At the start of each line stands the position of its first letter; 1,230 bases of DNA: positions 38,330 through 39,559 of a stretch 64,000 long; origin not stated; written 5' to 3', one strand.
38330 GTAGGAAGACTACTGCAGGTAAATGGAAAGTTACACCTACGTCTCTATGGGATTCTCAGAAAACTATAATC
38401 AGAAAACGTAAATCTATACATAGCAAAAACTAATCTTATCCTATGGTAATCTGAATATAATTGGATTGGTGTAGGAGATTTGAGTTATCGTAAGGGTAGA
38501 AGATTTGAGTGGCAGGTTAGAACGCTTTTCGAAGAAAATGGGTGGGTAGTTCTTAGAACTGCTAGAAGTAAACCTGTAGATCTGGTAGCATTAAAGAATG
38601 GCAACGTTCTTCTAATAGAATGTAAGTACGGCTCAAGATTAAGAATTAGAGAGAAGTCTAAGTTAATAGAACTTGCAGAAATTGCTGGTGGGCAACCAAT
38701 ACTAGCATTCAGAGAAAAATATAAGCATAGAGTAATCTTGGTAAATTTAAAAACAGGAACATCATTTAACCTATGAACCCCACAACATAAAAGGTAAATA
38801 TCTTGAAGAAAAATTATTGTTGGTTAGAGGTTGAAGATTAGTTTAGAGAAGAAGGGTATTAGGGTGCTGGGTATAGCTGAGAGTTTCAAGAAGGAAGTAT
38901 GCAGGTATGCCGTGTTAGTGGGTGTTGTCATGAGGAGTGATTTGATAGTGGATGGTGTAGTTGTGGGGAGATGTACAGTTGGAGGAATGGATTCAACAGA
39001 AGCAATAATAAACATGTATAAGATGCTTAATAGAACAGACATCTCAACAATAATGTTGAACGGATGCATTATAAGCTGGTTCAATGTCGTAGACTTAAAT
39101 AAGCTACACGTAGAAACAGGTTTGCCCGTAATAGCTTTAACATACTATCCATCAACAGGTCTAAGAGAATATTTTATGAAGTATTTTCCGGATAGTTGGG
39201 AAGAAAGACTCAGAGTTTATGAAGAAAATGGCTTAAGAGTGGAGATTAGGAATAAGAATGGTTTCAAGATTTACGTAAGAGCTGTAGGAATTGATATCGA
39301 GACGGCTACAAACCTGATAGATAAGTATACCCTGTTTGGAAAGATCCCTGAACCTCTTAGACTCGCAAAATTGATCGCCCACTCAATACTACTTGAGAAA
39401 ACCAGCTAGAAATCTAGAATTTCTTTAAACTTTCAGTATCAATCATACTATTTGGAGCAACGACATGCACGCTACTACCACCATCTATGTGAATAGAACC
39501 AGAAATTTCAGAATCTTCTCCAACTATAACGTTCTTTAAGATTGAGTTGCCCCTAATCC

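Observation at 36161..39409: Hef/FANCM-like DEAH helicase lacking a nuclease domain, followed by a small Hjc-like nuclease and a DUF99 (EndoV-like) protein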

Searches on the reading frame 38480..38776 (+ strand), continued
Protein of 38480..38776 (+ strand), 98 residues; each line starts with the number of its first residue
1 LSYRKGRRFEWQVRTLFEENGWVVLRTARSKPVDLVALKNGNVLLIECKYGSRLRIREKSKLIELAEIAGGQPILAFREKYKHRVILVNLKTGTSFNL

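Call 70: list_cluster_members(proteins=[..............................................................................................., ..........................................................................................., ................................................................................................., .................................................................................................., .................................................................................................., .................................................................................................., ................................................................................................, window:38480-38776:+])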
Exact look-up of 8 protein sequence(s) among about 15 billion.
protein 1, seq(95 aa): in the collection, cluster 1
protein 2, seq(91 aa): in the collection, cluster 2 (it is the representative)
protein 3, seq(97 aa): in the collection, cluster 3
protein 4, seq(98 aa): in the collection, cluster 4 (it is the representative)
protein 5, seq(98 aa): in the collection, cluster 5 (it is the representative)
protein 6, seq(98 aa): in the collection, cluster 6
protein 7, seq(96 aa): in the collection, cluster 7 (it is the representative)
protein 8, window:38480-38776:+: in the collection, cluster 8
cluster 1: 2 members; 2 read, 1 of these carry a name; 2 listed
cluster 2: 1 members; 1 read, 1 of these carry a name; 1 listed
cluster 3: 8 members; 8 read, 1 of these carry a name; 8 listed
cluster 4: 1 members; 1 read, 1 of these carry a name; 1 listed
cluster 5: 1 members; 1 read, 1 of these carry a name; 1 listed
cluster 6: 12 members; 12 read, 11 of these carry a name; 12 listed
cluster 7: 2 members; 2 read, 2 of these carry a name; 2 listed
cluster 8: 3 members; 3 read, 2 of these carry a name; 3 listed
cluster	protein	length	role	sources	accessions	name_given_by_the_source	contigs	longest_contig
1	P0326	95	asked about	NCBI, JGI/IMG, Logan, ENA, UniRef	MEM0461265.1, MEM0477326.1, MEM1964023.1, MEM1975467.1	MAG: restriction endonuclease [Candidatus Caldarchaeum sp.] | Holliday junction resolvase | Holliday junction resolvase n=1 Tax=Caldiarchaeum subterraneum TaxID=311458 ...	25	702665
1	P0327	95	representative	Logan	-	-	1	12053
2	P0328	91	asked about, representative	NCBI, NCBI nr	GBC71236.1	hypothetical protein HRbin02_01016 [Candidatus Calditenuaceae archaeon HR02]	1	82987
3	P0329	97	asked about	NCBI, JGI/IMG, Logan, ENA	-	-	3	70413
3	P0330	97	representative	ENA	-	-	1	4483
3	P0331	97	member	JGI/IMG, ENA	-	Holliday junction resolvase - archaeal type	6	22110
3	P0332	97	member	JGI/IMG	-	-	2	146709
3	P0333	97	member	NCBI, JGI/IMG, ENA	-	-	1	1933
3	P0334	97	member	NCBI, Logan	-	-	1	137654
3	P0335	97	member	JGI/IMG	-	-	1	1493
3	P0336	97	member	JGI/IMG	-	-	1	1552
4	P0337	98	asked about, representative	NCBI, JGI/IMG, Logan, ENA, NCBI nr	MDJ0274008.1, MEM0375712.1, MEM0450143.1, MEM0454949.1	MAG: hypothetical protein QXO17_01040 [Nitrososphaerota archaeon] | hypothetical protein [Candidatus Calditenuis fumarioli]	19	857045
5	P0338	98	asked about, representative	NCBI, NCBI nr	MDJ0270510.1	MAG: restriction endonuclease [Aigarchaeota archaeon] | restriction endonuclease [Candidatus Pelearchaeum maunauluense]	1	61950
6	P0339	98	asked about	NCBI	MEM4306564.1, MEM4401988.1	MAG: restriction endonuclease [Candidatus Caldarchaeum sp.]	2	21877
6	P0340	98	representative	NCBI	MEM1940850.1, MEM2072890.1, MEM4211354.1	MAG: restriction endonuclease [Candidatus Caldarchaeum sp.]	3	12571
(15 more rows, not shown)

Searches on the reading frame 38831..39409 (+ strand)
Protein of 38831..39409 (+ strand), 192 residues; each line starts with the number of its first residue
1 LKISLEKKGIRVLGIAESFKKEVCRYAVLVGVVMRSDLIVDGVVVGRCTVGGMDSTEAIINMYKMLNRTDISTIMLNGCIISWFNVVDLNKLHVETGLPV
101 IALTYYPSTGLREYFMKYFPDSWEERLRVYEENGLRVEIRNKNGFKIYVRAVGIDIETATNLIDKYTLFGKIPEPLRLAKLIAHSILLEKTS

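Call 3: search_protein_families(library=pfam, proteins=[window:38831-39409:+], max_evalue=0.1)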
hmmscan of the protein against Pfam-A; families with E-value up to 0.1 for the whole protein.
window:38831-39409:+ (192 aa): 1 family
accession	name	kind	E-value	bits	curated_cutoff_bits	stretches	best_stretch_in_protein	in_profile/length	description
PF01949.23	Endo_dU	-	1.9e-61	207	32.7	1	8-186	1-181/182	Endonuclease dU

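Call 4: search_protein_families(library=ncbifam, proteins=[window:38831-39409:+], max_evalue=0.1)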
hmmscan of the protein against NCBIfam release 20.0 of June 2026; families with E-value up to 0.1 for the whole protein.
window:38831-39409:+ (192 aa): 4 families
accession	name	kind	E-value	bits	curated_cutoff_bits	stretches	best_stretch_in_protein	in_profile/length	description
NF052283.1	EndoDuHalo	equivalog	7.1e-47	159.4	200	1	7-185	2-179/186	endonuclease dU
NF001977.0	PRK00766.1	equivalog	5.5e-37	127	235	1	6-188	6-188/195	hypothetical protein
NF041102.1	endonuc_V_Ttgales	equivalog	0.0075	16.5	300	1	138-184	165-213/216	endonuclease V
NF009854.0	PRK13320.1-6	equivalog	0.049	13.1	414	1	51-109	31-91/243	type III pantothenate kinase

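Call 7: search_solved_structures(query=window:38831-39409:+, max_evalue=1, show_alignments=2)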
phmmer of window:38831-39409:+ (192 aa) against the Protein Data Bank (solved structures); distinct sequences matched with E-value up to 1: 5.
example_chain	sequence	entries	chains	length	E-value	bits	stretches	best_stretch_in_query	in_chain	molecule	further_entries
2qh9_A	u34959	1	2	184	7e-14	55.2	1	9-187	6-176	UPF0215 protein AF_1433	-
6ozf_A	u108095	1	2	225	0.077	15.9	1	138-183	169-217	Endonuclease V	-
2w35_A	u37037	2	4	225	0.082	15.8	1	138-183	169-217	Endonuclease V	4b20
6ozg_A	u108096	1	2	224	0.083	15.8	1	138-183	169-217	Endonuclease V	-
3hd0_A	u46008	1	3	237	0.096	15.6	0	138-183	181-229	Endonuclease V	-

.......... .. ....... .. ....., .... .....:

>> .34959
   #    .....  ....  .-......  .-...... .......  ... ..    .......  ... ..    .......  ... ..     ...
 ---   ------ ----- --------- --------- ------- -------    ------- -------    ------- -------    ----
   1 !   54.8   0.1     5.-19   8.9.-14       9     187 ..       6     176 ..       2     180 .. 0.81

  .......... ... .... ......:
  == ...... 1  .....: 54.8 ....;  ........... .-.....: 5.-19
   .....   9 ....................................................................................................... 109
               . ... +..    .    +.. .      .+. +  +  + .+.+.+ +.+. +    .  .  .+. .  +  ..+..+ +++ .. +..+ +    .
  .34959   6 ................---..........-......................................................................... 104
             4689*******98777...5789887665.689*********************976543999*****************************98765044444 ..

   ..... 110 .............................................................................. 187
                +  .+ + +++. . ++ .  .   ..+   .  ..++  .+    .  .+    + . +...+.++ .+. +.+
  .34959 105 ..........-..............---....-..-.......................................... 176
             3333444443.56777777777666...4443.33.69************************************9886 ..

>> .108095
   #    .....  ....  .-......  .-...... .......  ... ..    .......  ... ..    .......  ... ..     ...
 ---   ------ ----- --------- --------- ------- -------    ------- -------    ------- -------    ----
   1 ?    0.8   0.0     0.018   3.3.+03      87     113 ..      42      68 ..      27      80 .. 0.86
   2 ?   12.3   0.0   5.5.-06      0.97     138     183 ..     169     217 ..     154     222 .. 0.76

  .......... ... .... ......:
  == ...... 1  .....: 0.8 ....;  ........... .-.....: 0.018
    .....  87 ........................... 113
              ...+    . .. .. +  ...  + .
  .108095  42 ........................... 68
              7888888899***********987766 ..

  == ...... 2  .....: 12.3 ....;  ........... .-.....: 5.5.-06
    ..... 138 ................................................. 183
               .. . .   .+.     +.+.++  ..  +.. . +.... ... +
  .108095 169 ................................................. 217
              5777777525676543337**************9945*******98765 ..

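Call 64: search_protein_families(library=padloc, proteins=[window:38831-39409:+], max_evalue=0.001)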
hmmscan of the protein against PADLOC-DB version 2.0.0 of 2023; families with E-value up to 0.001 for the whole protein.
window:38831-39409:+ (192 aa): 0 families
